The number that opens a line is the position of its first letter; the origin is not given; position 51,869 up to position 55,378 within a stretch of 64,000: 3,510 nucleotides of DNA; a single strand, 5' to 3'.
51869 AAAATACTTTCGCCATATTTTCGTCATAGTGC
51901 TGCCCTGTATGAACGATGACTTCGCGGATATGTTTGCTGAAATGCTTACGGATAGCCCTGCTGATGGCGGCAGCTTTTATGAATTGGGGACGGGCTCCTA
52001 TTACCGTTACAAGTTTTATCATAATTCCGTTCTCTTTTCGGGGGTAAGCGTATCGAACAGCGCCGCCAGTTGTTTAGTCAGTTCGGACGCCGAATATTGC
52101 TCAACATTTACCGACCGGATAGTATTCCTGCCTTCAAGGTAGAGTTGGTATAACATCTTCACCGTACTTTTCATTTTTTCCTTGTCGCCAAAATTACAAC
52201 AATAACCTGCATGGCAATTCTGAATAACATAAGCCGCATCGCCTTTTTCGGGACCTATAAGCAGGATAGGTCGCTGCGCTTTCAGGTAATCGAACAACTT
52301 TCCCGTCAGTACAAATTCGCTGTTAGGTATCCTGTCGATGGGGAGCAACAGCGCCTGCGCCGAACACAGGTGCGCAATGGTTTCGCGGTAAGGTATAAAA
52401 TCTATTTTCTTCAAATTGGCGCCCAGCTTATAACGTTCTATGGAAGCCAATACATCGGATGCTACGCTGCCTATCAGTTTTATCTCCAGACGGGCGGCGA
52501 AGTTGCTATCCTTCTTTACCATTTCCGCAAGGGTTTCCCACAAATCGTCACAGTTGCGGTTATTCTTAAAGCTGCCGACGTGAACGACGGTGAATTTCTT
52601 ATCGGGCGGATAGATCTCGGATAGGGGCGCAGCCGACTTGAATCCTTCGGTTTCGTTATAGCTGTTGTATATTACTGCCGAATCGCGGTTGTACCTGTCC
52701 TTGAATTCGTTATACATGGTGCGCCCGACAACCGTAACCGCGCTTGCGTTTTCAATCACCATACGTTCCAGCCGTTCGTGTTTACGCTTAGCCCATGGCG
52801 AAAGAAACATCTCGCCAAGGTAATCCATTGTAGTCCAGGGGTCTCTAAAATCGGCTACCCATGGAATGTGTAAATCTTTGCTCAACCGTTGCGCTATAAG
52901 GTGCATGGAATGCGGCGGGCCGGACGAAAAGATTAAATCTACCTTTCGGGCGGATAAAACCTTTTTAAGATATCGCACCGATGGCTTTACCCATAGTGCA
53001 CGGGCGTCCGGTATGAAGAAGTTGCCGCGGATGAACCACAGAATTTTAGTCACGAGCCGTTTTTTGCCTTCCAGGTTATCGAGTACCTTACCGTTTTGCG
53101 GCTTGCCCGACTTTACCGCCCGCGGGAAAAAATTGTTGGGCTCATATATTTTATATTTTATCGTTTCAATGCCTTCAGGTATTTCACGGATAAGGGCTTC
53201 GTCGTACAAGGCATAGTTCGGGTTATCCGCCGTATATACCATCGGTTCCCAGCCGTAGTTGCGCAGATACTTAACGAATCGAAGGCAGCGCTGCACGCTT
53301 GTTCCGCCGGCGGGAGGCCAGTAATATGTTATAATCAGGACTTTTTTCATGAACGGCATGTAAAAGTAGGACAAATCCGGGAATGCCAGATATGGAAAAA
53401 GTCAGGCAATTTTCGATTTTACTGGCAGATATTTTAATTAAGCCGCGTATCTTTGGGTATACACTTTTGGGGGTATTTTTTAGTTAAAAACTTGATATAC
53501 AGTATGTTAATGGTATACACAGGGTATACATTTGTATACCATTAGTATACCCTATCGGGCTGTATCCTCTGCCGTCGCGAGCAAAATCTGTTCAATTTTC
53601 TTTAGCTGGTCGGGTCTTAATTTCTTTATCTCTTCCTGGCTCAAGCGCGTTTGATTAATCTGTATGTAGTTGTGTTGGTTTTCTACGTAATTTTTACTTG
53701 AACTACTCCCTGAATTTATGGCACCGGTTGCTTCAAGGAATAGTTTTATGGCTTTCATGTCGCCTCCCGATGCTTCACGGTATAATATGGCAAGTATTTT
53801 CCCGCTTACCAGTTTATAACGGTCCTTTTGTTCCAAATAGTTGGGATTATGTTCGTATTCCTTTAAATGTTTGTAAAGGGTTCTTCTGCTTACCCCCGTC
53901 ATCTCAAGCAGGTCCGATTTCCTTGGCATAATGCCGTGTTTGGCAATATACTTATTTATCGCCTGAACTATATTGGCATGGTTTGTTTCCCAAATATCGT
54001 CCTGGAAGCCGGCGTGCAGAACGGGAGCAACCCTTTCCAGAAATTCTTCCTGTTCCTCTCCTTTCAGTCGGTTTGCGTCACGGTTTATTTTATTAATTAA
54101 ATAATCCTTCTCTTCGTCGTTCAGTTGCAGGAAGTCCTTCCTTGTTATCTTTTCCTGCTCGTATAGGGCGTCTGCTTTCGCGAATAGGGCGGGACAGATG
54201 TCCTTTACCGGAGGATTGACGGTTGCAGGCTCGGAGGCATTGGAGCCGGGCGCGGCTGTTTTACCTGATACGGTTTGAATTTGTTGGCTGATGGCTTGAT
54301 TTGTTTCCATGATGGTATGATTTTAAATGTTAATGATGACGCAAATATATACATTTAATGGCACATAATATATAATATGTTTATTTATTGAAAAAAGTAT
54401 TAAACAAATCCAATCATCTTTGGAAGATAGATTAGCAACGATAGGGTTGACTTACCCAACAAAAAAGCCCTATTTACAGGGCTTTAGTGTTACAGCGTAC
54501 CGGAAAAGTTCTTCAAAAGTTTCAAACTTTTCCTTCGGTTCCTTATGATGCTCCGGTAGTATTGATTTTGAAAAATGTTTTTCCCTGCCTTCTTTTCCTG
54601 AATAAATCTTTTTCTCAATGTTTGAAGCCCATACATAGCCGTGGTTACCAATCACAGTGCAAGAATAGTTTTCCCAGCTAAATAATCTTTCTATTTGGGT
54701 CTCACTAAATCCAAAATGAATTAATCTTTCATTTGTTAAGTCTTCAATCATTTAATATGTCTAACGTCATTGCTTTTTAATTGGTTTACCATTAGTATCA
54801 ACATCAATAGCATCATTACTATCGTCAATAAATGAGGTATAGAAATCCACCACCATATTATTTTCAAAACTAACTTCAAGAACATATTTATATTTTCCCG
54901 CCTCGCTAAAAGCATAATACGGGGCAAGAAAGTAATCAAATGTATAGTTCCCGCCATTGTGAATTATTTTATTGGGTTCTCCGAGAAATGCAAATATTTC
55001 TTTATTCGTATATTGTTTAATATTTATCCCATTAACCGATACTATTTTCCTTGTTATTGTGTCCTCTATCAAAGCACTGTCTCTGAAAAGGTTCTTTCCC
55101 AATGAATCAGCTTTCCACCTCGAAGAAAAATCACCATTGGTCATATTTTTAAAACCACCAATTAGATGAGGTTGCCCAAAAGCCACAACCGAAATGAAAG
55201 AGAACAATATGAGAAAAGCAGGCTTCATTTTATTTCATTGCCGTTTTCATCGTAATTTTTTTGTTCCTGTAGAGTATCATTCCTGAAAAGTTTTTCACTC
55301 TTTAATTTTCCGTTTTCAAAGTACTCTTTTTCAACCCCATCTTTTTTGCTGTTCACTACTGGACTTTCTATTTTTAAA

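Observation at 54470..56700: Tandem array of secreted MORN/YwqK-family cassette genes with nucleotide-identical signal-peptide 5' ends, plus a junction remnant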

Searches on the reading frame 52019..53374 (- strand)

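Call 9: search_protein_families(library=pfam, proteins=[window:52019-53374:-], max_evalue=0.01)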
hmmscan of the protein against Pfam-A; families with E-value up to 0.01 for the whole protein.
window:52019-53374:- (451 aa): 3 families
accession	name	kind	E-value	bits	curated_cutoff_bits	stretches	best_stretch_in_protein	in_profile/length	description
PF13439.12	Glyco_transf_4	-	8.7e-10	39.3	28.5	1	117-239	45-166/170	Glycosyltransferase Family 4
PF13579.12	Glyco_trans_4_4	-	1.4e-07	32.4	29.7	1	133-228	60-146/158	Glycosyl transferase 4-like domain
PF00534.26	Glycos_transf_1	-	0.0028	17.6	26.4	0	257-348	12-102/172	Glycosyl transferases group 1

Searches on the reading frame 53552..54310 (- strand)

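Call 4: search_protein_families(library=pfam, proteins=[window:53552-54310:-], max_evalue=0.01)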
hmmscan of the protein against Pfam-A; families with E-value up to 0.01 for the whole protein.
window:53552-54310:- (252 aa): 2 families
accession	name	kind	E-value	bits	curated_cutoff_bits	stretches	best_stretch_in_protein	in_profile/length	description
PF13022.12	HTH_Tnp_1_2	-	0.00074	20.1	27.9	1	131-202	29-103/122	Helix-turn-helix of insertion element transposase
PF13443.12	HTH_26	-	0.0033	18.1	22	0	118-151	2-33/63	Cro/C1-type HTH DNA-binding domain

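Call 32: search_protein_families(library=ncbifam, proteins=[window:53552-54310:-], max_evalue=0.1)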
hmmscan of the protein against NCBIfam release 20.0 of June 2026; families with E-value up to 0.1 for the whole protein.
window:53552-54310:- (252 aa): 1 family
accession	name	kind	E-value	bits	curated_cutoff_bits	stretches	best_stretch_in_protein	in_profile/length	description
TIGR02684.1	dnstrm_HI1420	hypoth_equivalog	0.0023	18.1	53.7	1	101-157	19-71/89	addiction module antidote protein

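Call 34: search_protein_families(library=padloc, proteins=[window:53552-54310:-], max_evalue=1)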
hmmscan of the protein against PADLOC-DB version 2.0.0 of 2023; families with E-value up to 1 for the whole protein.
window:53552-54310:- (252 aa): 2 families
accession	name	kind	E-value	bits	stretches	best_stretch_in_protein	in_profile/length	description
PDLC01438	Csa3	-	0.0015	16.6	1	68-176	112-210/305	"CAS-I,CAS-II,CAS-III,CAS-IV,CAS-V,CAS-VI; associated_signaling"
PDLC04133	mad1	-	0.012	13.9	1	132-158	9-35/60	mads_1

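Call 78: search_protein_families(library=phrogs, proteins=[window:53552-54310:-], max_evalue=0.01)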
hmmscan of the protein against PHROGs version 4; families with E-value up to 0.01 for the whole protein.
window:53552-54310:- (252 aa): 2 families
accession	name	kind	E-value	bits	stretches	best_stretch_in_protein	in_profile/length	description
phrog_24579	-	head and packaging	5.2e-05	24.2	1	131-211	34-115/126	terminase small subunit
phrog_3502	-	unknown function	0.0017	19.4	1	111-151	53-94/131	-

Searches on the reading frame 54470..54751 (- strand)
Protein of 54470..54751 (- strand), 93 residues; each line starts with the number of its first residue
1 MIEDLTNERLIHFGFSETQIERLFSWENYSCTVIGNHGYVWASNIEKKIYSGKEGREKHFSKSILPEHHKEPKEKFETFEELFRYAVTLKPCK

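Call 4: search_protein_families(library=pfam, proteins=[window:54470-54751:-], max_evalue=0.01)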
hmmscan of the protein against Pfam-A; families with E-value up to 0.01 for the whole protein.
window:54470-54751:- (93 aa): 0 families

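Call 32: search_protein_families(library=ncbifam, proteins=[window:54470-54751:-], max_evalue=0.1)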
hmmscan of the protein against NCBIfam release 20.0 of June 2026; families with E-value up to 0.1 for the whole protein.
window:54470-54751:- (93 aa): 0 families

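Call 34: search_protein_families(library=padloc, proteins=[window:54470-54751:-], max_evalue=1)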
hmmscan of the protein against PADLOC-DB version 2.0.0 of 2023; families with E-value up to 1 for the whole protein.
window:54470-54751:- (93 aa): 0 families

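Call 78: search_protein_families(library=phrogs, proteins=[window:54470-54751:-], max_evalue=0.01)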
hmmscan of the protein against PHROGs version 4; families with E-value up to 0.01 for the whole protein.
window:54470-54751:- (93 aa): 0 families

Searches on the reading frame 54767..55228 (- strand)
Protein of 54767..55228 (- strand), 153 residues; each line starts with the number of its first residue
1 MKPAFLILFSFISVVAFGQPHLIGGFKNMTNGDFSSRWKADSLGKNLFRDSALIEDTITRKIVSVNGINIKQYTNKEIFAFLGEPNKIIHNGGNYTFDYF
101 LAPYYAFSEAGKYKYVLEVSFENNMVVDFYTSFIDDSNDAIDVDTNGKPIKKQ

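Call 4: search_protein_families(library=pfam, proteins=[window:54767-55228:-], max_evalue=0.01)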
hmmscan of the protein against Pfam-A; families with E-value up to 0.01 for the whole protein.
window:54767-55228:- (153 aa): 0 families

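Call 12: find_homologous_proteins(query=window:54767-55228:-, max_evalue=1)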
Query window:54767-55228:- (153 aa): 3 proteins with E <= 1 among 12 candidates.
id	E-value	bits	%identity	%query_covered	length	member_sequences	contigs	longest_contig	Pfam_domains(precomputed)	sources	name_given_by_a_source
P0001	1.8e-96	338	100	100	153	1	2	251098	-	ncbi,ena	-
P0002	2.5e-35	140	51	97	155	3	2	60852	-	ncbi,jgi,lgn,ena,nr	ncbi:MAG TPA: hypothetical protein VK783_16510 [Bacteroidia bacterium]|jgi:hypothetical protein|nr:h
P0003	7.4e-1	28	48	34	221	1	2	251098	PF07661.20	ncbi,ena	-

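Call 14: find_encoding_contigs(protein=P0002, flank=10000, max_places=6)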
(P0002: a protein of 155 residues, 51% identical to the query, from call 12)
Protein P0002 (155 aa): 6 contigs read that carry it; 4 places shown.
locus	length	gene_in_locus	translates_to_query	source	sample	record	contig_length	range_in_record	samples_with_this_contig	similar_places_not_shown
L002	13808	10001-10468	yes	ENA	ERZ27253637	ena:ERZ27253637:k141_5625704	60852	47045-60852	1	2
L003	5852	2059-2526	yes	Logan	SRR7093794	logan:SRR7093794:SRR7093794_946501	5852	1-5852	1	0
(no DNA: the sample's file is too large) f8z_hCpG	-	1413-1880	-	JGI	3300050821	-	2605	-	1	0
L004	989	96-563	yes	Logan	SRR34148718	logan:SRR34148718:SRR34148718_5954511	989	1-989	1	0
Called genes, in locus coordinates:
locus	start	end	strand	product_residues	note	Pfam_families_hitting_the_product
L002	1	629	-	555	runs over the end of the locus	PF04326:SLFN_AlbA_2, PF13749:HATPase_c_4 (weak)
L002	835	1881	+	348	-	PF04245:NA37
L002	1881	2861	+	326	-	PF04607:RelA_SpoT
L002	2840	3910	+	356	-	PF04245:NA37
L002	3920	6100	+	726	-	PF13304:AAA_21 (faint)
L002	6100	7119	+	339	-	-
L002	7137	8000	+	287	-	PF00691:OmpA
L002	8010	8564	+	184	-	-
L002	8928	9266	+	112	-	-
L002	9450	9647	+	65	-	-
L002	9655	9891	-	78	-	-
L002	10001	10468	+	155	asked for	-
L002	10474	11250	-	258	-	PF00929:RNase_T, PF13482:RNase_H_2 (faint), PF20600:ExoX-like_C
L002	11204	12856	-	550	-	PF07719:TPR_2 (faint), PF13174:TPR_6 (faint), PF13432:TPR_16 (faint), PF13431:TPR_17 (faint), PF07676:PD40 (weak)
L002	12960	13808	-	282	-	PF07676:PD40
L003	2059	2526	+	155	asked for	-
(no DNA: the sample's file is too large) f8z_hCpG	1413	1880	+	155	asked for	-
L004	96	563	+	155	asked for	-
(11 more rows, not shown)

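Call 32: search_protein_families(library=ncbifam, proteins=[window:54767-55228:-], max_evalue=0.1)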
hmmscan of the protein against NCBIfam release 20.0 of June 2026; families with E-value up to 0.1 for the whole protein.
window:54767-55228:- (153 aa): 0 families

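Call 34: search_protein_families(library=padloc, proteins=[window:54767-55228:-], max_evalue=1)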
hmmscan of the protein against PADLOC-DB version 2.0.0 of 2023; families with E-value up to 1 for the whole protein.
window:54767-55228:- (153 aa): 0 families

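Call 35: search_protein_representatives(protein=window:54770-55171:-)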
Query: 134 residues. Proteins with E-value up to 0.001 (for the whole library): 27; up to 1e-10: 10; up to 1e-30: 2. The best 27 are listed.
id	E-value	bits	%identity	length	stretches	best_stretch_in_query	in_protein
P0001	2.1e-84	296.6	100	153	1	1-134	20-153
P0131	6.0e-34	133.4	56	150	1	5-132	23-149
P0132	7.4e-27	110.4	50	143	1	8-116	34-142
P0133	2.5e-24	102.2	54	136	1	9-115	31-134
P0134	3.3e-22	95.4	46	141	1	13-118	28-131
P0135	5.9e-21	91.3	48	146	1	15-117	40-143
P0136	2.7e-20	89.2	45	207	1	9-116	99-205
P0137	4.7e-20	88.4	53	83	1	37-115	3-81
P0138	7.2e-20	87.8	44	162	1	9-115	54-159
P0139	1.1e-15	74.3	44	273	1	13-120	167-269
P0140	2.3e-07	47.4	36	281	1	13-119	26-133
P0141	4.6e-07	46.4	47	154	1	13-68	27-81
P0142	1.5e-06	44.7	35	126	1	10-102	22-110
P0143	3.9e-06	43.4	45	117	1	14-69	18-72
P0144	9.3e-06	42.2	41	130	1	8-109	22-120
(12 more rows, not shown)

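Call 37: predict_structure(alignment_id=A2)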
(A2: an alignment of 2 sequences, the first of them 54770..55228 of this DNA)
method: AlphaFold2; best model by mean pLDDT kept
length: 153 residues; sequences in the alignment: 2
mean_pLDDT: 46.3   pTM: 0.45
mean pLDDT of the five models: 46.3, 46.2, 44.6, 44.1, 41.0
residues with pLDDT >= 90: 0; 70-90: 7; 50-70: 54; < 50: 92
segments of 3 or more residues with pLDDT < 50: 1-68, 100-111, 138-140, 143-148
pLDDT, mean of each block of 10 residues (from residue 1): 37 34 27 30 40 32 40 64 60 57 41 60 70 52 48 48
secondary structure, 60 per line:
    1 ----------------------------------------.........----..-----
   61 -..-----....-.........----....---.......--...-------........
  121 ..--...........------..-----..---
elements in order: H41-49 H69-72 H75-82 E87-90 E94-100 E113-122 E125-135

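Call 40: search_protein_families(library=pfam, alignment_id=A3, max_evalue=0.01)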
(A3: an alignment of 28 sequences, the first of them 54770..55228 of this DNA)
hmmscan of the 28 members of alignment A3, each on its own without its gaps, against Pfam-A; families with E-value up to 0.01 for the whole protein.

A. member 1, window:54770-55228:- (153 aa): 0 families

B. families by the number of members that match (of 28 scanned): 13 families
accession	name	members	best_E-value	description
PF03544.19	TonB_C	4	1.8e-16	Gram-negative bacterial TonB protein C-terminal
PF16305.10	DUF4947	2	0.00033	Domain of unknown function (DUF4947)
PF00515.34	TPR_1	1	1.1e-10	Tetratricopeptide repeat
PF13414.12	TPR_11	1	3.8e-09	TPR repeat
PF07719.23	TPR_2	1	2.9e-08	Tetratricopeptide repeat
PF13181.12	TPR_8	1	5.2e-07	Tetratricopeptide repeat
PF13432.12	TPR_16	1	1.2e-05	Tetratricopeptide repeat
PF12895.13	ANAPC3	1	0.00014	Anaphase-promoting complex, cyclosome, subunit 3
PF08896.16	DUF1842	1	0.0032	Domain of unknown function (DUF1842)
PF13431.12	TPR_17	1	0.0033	Tetratricopeptide repeat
PF24880.1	DUF7738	1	0.0034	Domain of unknown function (DUF7738)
PF25575.1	TPR_BSK1_C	1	0.0062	Serine/threonine-protein kinase BSK1-like, TPR repeats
PF04355.18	BamE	1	0.0068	Outer membrane protein assembly factor BamE domain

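Call 44: predict_structure(alignment_id=A3)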
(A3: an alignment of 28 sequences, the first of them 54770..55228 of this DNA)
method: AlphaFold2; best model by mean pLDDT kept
length: 153 residues; sequences in the alignment: 28
mean_pLDDT: 87.9   pTM: 0.75
mean pLDDT of the five models: 87.9, 87.8, 86.5, 86.3, 85.2
residues with pLDDT >= 90: 97; 70-90: 34; 50-70: 21; < 50: 1
segments of 3 or more residues with pLDDT < 50: none
pLDDT, mean of each block of 10 residues (from residue 1): 79 75 73 96 94 96 97 98 96 93 89 95 97 84 65 57
secondary structure, 60 per line:
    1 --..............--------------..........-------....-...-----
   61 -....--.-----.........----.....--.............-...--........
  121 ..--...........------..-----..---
elements in order: H3-16 H31-40 H48-51 E53-55 E62-65 H75-82 E87-91 E94-106 E113-122 E125-135

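Call 55: fold_search(model_id=the predicted structure, library=pdb)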
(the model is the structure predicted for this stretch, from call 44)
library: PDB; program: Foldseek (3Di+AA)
matches with E <= 10: 621; with E <= 0.001: 0
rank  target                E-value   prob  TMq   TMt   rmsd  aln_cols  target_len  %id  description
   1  5wam_B                1.5e-02  0.98  0.25  0.36   5.1        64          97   17  Structure of BamE from Neisseria gonorrhoeae (released 2017-12-06)
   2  5wam_A                5.0e-02  0.92  0.25  0.35   5.8        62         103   18  Structure of BamE from Neisseria gonorrhoeae (released 2017-12-06)
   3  3en8                  1.1e-01  0.30  0.25  0.29  12.6       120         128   15  Crystal structure of NTF-2 like protein of unknown function (YP_553245.1) from BURKHOLDERIA XENOVORANS LB400 at 1.85 A r (released 2008-10-07)
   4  7xee_B                1.4e-01  0.15  0.22  0.23  10.1       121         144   11  Crystal Structure of the Y53F/N55A mutant of LEH complexed with 2-(3-phenyloxetan-3-yl)ethanamine (released 2023-01-18)
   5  5tgn_A                1.6e-01  0.20  0.24  0.29  10.0       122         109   10  Crystal structure of protein Sthe_2403 from Sphaerobacter thermophilus (released 2016-10-26)
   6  3f14                  1.6e-01  0.16  0.22  0.27   9.7       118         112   15  Crystal structure of NTF2-like protein of unknown function (YP_680363.1) from CYTOPHAGA HUTCHINSONII ATCC 33406 at 1.45  (released 2008-11-18)
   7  4kvh                  1.8e-01  0.20  0.23  0.29   8.9       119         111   12  Crystal structure of ketosteroid isomerase fold protein Hmuk_0747 (released 2013-06-12)
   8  3f40                  1.8e-01  0.20  0.22  0.28  10.3       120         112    8  Crystal structure of NTF2-like protein of unknown function (YP_677363.1) from CYTOPHAGA HUTCHINSONII ATCC 33406 at 1.27  (released 2008-11-18)
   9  6a5h_B                2.0e-01  0.18  0.24  0.24  10.9       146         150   10  The structure of [4+2] and [6+4] cyclase in the biosynthetic pathway of unidentified natural product (released 2019-02-06)
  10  7vwd_A                2.0e-01  0.13  0.21  0.22  10.1       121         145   11  Crystal Structure of the Y53F/N55A mutant of LEH (released 2023-01-18)
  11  5tgn_B                2.1e-01  0.15  0.24  0.30   9.8       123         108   10  Crystal structure of protein Sthe_2403 from Sphaerobacter thermophilus (released 2016-10-26)
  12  7vwm_A                2.1e-01  0.15  0.23  0.24   9.9       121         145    9  Crystal Structure of the Y53F/N55A/I116V mutant of LEH (released 2023-01-18)
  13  4xdv_F                2.1e-01  0.13  0.22  0.23  10.1       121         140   11  Crystal Structure of the L74F/M78V/I80V/L114F mutant of LEH complexed with cyclohexanediol (released 2015-07-15)
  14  3ehc_A                2.1e-01  0.12  0.22  0.24  10.7       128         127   12  Crystal structure of a snoal-like polyketide cyclase (atu3018) from agrobacterium tumefaciens str. c58 at 2.12 A resol (released 2008-09-23)
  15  5evh                  2.3e-01  0.13  0.21  0.25   9.5       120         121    7  Crystal structure of known function protein from Kribbella flavida DSM 17836 (released 2015-12-02)
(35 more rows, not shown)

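Call 78: search_protein_families(library=phrogs, proteins=[window:54767-55228:-], max_evalue=0.01)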
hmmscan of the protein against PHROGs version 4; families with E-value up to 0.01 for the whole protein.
window:54767-55228:- (153 aa): 0 families
